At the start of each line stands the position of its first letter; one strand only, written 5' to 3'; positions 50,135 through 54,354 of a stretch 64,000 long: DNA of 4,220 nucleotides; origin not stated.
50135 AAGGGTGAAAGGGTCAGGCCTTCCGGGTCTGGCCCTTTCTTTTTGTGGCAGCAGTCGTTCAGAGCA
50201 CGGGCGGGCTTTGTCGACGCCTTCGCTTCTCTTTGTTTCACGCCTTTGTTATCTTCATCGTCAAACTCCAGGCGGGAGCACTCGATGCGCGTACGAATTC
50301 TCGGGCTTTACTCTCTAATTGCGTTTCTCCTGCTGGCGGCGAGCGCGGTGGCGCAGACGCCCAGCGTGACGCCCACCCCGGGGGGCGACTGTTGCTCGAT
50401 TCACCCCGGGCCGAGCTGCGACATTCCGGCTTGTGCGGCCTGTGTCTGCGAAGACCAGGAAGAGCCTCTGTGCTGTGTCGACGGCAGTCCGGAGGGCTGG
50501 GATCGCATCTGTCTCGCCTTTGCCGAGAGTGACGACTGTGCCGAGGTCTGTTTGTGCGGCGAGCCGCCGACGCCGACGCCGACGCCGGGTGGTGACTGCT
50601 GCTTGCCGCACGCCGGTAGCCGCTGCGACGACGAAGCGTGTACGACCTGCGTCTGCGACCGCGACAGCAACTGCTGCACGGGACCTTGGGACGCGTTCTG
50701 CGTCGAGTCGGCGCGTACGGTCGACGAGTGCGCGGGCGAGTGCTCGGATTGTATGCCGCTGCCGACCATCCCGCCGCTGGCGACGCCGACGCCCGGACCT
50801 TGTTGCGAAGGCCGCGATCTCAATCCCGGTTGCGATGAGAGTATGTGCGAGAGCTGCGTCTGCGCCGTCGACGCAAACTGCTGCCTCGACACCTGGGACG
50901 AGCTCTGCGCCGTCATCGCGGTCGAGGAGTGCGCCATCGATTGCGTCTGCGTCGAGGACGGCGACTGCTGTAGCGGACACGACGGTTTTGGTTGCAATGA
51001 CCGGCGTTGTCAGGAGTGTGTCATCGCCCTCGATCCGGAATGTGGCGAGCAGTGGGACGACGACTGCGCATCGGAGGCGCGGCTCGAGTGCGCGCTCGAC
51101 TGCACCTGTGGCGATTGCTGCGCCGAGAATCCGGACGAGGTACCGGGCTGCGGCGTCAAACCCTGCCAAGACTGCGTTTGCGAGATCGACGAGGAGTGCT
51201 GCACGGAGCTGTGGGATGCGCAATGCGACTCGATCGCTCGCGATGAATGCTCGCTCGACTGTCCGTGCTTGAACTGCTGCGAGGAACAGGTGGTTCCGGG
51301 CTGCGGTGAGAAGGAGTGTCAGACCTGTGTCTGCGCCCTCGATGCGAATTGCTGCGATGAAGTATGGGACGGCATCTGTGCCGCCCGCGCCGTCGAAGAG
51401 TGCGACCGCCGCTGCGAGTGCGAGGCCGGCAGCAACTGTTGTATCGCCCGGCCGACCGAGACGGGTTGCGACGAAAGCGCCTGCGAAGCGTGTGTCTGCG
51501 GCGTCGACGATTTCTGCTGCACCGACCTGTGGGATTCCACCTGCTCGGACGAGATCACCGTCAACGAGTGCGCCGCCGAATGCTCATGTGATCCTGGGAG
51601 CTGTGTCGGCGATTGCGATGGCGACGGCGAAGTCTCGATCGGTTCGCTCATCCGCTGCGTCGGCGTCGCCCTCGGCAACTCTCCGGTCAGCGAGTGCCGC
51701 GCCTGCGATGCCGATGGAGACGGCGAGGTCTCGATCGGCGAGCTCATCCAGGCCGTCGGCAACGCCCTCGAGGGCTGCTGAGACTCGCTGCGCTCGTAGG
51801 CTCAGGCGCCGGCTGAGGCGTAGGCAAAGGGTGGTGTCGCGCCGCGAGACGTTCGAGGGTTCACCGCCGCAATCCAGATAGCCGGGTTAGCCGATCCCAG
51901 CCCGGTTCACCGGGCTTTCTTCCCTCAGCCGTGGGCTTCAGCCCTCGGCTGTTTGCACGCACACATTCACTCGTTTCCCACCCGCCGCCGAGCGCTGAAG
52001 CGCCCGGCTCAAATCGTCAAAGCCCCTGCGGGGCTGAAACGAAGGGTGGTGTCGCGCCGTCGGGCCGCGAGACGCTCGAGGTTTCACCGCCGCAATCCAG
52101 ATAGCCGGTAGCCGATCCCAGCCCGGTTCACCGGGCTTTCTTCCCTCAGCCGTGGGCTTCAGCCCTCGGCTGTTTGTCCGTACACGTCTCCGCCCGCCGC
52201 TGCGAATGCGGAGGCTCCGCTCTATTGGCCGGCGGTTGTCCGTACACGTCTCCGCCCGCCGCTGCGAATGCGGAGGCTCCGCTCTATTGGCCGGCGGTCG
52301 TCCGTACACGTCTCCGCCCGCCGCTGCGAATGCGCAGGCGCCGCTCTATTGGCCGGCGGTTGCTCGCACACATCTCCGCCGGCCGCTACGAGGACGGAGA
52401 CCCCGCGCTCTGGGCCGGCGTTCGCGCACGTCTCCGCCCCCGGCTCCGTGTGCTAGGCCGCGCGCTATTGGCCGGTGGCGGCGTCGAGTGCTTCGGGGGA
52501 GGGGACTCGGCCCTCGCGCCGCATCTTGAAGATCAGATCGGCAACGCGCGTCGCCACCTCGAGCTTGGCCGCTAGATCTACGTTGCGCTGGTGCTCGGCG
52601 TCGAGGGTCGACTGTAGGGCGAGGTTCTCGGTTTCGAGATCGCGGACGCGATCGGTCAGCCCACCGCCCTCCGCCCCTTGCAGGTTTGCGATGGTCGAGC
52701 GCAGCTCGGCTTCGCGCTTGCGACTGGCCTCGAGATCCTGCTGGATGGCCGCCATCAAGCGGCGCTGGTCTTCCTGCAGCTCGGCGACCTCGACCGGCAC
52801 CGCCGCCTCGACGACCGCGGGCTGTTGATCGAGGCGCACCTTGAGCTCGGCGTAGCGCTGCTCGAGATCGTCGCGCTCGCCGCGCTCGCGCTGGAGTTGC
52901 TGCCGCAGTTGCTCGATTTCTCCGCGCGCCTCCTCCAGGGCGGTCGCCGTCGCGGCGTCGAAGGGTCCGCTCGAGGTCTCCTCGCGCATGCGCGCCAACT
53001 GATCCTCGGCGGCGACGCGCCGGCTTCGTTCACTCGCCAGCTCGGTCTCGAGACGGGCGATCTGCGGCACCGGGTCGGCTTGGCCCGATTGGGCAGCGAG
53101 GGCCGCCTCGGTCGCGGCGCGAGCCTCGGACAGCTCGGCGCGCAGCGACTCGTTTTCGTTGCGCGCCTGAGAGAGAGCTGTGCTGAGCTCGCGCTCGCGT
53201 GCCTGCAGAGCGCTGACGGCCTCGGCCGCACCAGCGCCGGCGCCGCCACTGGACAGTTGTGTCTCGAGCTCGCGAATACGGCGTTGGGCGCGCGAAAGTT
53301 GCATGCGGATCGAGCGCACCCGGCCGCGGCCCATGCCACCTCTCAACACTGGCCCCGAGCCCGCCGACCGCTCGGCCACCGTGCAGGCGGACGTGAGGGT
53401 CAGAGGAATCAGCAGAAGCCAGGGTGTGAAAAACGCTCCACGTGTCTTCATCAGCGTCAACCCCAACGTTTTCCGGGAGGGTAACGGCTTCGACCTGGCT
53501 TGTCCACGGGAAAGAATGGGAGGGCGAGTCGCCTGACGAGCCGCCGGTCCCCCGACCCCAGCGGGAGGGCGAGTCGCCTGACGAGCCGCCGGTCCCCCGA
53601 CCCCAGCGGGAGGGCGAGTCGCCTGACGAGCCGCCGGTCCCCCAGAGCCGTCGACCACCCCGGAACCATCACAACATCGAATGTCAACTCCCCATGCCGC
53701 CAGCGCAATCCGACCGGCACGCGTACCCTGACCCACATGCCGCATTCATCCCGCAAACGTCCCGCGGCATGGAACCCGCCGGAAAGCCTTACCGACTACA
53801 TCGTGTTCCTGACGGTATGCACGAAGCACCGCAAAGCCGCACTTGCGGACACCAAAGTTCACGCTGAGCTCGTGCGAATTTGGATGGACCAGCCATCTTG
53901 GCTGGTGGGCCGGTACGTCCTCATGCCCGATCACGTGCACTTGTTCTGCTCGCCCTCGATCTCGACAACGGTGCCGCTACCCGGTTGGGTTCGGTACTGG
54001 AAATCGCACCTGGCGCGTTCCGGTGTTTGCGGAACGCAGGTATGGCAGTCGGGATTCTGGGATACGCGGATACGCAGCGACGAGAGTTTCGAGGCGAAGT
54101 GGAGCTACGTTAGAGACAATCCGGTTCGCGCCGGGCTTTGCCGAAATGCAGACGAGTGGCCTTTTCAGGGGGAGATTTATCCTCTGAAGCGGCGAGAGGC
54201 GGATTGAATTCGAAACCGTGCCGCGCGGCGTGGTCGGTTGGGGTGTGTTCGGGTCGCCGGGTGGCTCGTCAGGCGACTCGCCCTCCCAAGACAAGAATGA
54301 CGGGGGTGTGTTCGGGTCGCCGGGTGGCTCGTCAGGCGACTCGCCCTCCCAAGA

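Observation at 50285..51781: Secreted protein with seven ~52-aa, 10-cysteine repeats of an unrecognised type, ending in a Cys-flanked dockerin-like pair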

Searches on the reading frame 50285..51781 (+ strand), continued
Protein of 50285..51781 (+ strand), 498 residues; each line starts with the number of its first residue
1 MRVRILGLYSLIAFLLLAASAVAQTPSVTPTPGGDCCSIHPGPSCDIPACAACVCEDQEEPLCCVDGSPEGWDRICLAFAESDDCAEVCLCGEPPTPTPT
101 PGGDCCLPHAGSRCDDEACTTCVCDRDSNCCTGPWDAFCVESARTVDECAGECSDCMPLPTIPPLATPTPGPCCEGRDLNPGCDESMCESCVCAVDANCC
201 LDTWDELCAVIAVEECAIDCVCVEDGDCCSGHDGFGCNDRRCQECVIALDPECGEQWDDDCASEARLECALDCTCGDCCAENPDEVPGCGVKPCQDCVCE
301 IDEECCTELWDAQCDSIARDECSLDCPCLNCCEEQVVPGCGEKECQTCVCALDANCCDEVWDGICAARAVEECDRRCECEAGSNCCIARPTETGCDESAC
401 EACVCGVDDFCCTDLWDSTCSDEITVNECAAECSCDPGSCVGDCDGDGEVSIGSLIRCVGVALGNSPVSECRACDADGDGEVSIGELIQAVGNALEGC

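Call 77: find_encoding_contigs(protein=P0101, flank=10000, max_places=2)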
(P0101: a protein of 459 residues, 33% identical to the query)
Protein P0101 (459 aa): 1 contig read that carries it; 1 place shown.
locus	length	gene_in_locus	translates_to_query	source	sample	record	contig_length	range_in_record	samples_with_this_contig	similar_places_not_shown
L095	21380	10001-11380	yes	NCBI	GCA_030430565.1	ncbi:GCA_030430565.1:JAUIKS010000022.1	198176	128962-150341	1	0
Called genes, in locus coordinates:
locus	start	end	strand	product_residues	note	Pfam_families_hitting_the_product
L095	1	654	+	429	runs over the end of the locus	PF25021:TEN_NHL (faint), PF01436:NHL (faint)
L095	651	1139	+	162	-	-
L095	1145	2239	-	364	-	PF01436:NHL (faint), PF08450:SGL (faint), PF24684:Vgb_lyase (faint), PF25021:TEN_NHL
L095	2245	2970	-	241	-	-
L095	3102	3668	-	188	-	-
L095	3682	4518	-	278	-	PF00413:Peptidase_M10 (faint)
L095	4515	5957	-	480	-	-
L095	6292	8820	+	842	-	PF00656:Peptidase_C14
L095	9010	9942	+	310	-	-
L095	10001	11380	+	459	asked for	PF26780:DUF8252 (faint)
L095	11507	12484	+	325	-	PF13833:EF-hand_8 (faint), PF00036:EF-hand_1 (weak), PF13405:EF-hand_6 (weak), PF13499:EF-hand_7, PF00036:EF-hand_1 (weak), PF13202:EF-hand_5 (weak), PF13405:EF-hand_6 (weak), PF13499:EF-hand_7, +3 more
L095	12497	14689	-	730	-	PF12228:DUF3604 (weak)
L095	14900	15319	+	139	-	-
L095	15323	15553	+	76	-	PF04545:Sigma70_r4 (faint), PF13560:HTH_31 (weak), PF12844:HTH_19 (weak), PF01381:HTH_3, PF13443:HTH_26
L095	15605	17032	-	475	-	PF13472:Lipase_GDSL_2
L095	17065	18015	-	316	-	PF00685:Sulfotransfer_1 (weak), PF13469:Sulfotransfer_3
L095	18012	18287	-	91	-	PF00550:PP-binding (weak)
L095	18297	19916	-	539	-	PF00501:AMP-binding, PF13193:AMP-binding_C (weak)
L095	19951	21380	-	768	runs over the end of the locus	PF13472:Lipase_GDSL_2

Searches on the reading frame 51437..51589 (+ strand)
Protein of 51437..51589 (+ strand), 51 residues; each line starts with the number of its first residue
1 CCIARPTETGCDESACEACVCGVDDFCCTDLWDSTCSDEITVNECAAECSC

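Call 40: find_homologous_proteins(query=A2, max_evalue=0.001)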
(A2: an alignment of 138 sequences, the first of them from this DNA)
Query A2 (138 sequences) (51 aa, profile of the alignment): 2 proteins with E <= 0.001 among 29 candidates.
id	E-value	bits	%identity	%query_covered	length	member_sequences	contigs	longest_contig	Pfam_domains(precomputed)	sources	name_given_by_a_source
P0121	3.5e-16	77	44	76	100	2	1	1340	PF26780.1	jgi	jgi:hypothetical protein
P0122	1.1e-6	47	48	78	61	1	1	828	-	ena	-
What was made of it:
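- Tried and rejected: find_homologous_proteins with the single-repeat alignment A2 returned only 2 hits, because the word index is poor for 50-aa queries, and was uninformative (call 40).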

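Call 47: predict_structure(alignment_id=A2)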
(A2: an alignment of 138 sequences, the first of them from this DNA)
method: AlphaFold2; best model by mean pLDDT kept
length: 51 residues; sequences in the alignment: 138
mean_pLDDT: 95.4   pTM: 0.77
mean pLDDT of the five models: 95.4, 92.8, 92.4, 89.9, 88.0
residues with pLDDT >= 90: 48; 70-90: 3; 50-70: 0; < 50: 0
segments of 3 or more residues with pLDDT < 50: none
pLDDT, mean of each block of 10 residues (from residue 1): 94 97 97 96 95 87
secondary structure, 60 per line:
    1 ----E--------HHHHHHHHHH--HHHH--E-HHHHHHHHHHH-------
elements in order: H14-23 H26-29 H34-44
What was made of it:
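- Closest known: Granulin/epithelin module. Different: The predicted fold is three helices, whereas granulin (from general knowledge) is a stack of beta-hairpins (call 47).
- Fold: the single module models at pLDDT 95.4 and pTM 0.77 as three helices (call 47).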

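Call 48: search_protein_representatives(alignment_id=A2)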
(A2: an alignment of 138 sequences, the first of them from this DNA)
Query: 138 sequences, 49 profile positions. Proteins with E-value up to 0.001 (for the whole library): 3536; up to 1e-10: 1446; up to 1e-30: 287. The best 150 are listed.
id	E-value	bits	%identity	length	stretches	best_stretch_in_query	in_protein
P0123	2.0e-258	851.1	-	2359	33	1-47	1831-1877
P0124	5.3e-184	612.9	-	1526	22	1-47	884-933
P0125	2.2e-161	540.4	-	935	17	1-47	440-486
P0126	1.3e-155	521.9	-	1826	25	1-47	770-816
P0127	2.2e-139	470.0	-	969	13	1-49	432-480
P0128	1.8e-131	444.7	-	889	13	1-49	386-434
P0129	4.4e-111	379.4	-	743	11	1-49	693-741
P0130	3.9e-110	376.4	-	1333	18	2-40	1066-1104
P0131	1.2e-105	362.1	-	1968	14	1-48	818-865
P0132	1.7e-104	358.3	-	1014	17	1-47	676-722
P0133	1.3e-103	355.5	-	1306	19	6-48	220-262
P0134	5.6e-103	353.5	-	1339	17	1-45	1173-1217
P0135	4.5e-102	350.6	-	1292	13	1-48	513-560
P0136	3.0e-101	347.9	-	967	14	1-49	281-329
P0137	5.2e-101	347.2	-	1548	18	1-39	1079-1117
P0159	2.7e-74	261.6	-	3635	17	1-48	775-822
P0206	4.3e-50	184.1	-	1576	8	1-48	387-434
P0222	4.1e-46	171.4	-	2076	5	1-49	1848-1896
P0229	4.9e-44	164.7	-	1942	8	1-44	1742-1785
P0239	2.9e-42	159.1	-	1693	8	1-43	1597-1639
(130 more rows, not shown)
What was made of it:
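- Family context: 3,536 clusters (call 48).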

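Call 50: search_protein_families(library=pfam, proteins=[P0131, P0222, P0229, P0239, P0206], max_evalue=0.001)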
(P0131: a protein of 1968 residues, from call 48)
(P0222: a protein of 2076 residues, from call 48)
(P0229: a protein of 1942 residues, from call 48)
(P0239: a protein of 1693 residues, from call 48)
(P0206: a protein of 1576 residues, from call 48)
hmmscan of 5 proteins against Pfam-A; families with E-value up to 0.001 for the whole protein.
P0131 (1968 aa): 0 families

P0222 (2076 aa): 1 family
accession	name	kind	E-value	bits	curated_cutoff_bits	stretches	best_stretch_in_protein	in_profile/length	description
PF01483.27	P_proprotein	-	6.6e-06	26.6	21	0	155-190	50-85/86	Proprotein convertase P-domain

P0229 (1942 aa): 3 families
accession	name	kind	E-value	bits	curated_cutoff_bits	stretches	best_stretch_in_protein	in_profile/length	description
PF00932.25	LTD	-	7.6e-20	71.8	34.3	2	350-476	4-108/109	Lamin Tail Domain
PF02412.23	TSP_3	-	2.7e-13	49.8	25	3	1061-1090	2-31/36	Thrombospondin type 3 repeat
PF00526.23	Dicty_CTDC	-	8e-06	26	27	1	822-843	2-24/24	Dictyostelium (slime mold) repeat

P0239 (1693 aa): 2 families
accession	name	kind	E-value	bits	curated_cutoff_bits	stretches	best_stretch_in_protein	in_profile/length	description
PF13385.13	Laminin_G_3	-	8.9e-28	97.8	27.6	1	38-195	1-151/151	Concanavalin A-like lectin/glucanases superfamily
PF02210.31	Laminin_G_2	-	2.7e-05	25.1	22.9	1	102-184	39-123/126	Laminin G domain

P0206 (1576 aa): 1 family
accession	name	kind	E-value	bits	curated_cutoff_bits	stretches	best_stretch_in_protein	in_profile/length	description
PF00526.23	Dicty_CTDC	-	4.8e-06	26.7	27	1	958-978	2-21/24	Dictyostelium (slime mold) repeat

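Call 53: fold_search(model_id=the predicted structure, library=pdb)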
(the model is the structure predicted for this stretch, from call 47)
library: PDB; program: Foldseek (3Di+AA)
matches with E <= 10: 0; with E <= 0.001: 0
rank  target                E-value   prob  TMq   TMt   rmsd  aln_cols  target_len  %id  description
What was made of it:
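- Closest known: PSI. Different: Foldseek found no PDB match although PSI structures are in the PDB (call 53).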

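Call 59: list_cluster_members(proteins=[P0123, P0124, P0125, P0126, P0127, P0131, P0159, P0222, P0229, P0239])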
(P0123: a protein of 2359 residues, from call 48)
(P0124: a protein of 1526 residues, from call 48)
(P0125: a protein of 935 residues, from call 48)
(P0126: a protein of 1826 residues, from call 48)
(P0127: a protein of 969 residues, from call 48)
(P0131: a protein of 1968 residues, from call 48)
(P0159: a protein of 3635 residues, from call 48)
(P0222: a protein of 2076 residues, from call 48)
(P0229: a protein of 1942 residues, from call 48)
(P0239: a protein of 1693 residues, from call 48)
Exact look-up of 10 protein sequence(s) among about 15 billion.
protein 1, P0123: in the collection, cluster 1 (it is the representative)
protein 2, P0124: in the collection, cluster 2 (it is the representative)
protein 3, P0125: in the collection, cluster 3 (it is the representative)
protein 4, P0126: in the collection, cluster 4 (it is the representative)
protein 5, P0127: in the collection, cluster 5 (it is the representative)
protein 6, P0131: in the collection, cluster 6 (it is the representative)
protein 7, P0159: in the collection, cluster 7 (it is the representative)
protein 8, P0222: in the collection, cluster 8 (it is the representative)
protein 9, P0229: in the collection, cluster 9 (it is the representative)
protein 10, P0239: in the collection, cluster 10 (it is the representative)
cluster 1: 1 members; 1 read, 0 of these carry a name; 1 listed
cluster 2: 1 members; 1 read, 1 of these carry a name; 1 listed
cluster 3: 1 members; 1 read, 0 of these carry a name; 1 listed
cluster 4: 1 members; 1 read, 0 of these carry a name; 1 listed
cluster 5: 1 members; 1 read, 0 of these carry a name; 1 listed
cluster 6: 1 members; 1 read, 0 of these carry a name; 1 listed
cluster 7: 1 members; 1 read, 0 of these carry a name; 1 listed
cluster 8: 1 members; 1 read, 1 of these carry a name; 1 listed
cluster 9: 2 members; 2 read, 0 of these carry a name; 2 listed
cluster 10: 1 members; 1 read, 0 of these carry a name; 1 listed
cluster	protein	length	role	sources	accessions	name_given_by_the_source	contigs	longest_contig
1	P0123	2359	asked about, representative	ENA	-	-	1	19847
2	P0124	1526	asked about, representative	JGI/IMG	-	hypothetical protein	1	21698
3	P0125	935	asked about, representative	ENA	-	-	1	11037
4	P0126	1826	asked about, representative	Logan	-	-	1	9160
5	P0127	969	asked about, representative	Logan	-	-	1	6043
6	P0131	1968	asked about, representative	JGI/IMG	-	-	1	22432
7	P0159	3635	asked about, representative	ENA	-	-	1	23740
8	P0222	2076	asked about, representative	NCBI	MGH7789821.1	MAG: choice-of-anchor Q domain-containing protein [Candidatus Binatia bacterium]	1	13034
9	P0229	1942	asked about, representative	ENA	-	-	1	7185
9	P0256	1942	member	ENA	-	-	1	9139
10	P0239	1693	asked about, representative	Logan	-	-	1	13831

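Call 62: find_related_loci(query=A3, collection=metagenome_contigs, flank=10000)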
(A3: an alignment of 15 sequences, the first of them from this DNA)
Query A3 (51 aa) in metagenome_contigs; peptide patterns used: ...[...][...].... (x = any residue, [..] = any of these).
175 stretches matched a pattern; 75 encode a relative of the query (tblastn E <= 1e-3); 74 distinct loci.
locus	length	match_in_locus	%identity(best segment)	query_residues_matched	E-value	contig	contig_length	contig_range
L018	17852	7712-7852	52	4-51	4e-12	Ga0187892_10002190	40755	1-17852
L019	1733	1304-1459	54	1-51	2e-11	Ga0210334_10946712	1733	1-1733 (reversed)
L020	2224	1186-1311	58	9-51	3e-10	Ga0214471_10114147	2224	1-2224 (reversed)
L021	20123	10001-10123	55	10-51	8e-10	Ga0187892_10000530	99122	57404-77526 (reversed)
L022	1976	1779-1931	54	1-51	1e-9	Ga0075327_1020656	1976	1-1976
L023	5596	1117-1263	50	2-51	3e-9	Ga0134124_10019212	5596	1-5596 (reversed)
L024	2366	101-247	48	1-50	4e-9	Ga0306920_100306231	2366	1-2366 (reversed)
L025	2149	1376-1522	48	1-50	4e-9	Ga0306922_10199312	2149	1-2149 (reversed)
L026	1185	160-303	46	1-50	6e-9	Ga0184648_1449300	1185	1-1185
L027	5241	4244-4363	56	11-51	8e-9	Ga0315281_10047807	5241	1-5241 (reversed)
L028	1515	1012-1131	56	11-51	8e-9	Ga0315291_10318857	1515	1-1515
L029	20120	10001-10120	51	11-51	3e-8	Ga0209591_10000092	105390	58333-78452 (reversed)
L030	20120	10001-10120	51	11-51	3e-8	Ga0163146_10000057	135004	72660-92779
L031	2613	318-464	46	2-51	3e-8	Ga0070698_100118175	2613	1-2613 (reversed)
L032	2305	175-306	53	7-50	3e-8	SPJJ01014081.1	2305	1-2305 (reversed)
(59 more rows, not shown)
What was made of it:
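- Tried and rejected: It succeeded with the narrower alignment A3 (call 62).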

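Call 73: fold_search(model_id=the predicted structure, library=viral)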
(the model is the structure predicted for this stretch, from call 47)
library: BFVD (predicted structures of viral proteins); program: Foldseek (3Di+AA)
matches with E <= 10: 0; with E <= 0.001: 0
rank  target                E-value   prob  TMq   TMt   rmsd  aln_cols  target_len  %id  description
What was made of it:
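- Tried and rejected: The viral library gave 0 hits (call 73).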

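Call 83: search_solved_structures(query=A2, max_evalue=10, show_alignments=2)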
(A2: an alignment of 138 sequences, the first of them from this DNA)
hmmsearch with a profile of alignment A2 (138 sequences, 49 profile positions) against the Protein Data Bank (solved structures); distinct sequences matched with E-value up to 10: 1.
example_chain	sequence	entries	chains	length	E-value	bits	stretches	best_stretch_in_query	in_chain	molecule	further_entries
1olz_A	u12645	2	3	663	0.62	13.9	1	11-41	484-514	SEMAPHORIN 4D | Semaphorin-4D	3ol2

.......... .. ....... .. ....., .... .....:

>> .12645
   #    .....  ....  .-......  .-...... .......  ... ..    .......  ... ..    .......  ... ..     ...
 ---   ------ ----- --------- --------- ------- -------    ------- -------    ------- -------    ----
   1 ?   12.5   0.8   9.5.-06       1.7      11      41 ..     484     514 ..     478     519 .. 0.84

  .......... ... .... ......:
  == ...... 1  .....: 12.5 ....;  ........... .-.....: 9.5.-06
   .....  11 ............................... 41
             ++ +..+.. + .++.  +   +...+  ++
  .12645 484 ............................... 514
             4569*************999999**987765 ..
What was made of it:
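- Closest known: PSI. Same: The only PDB sequence hit of the module profile is the Sema4D PSI segment, aligned over C-x2-CV-x3-DP-x-C (call 83).
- Tried and rejected: PSI domain: this lead came from the only PDB profile hit (Sema4D, E 0.62, call 83).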

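Call 84: search_protein_families(library=pfam, alignment_id=A2, max_evalue=10)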
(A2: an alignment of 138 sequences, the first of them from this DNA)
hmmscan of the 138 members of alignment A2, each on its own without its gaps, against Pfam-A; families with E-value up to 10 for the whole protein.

A. member 1, seq(51 aa): 0 families

B. families by the number of members that match (of 138 scanned): 6 families
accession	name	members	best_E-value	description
PF10523.15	BEN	1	0.18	BEN domain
PF17820.7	PDZ_6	1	0.2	PDZ domain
PF03513.19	Cloacin_immun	1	0.23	Cloacin immunity protein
PF07867.16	DUF1654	1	0.29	Protein of unknown function (DUF1654)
PF10650.14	zf-C3H1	1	1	Putative zinc-finger domain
PF25016.1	EGF_Pikachurin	1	1.9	Pikachurin, EGF-like domain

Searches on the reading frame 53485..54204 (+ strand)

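Call 22: search_protein_families(library=pfam, proteins=[window:53485-54204:+], max_evalue=0.01)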
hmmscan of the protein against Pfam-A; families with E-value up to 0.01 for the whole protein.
window:53485-54204:+ (240 aa): 1 family
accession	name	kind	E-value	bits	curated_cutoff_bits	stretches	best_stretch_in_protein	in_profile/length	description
PF01797.21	Y1_Tnp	-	0.00076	20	23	1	108-178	8-78/121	Transposase IS200 like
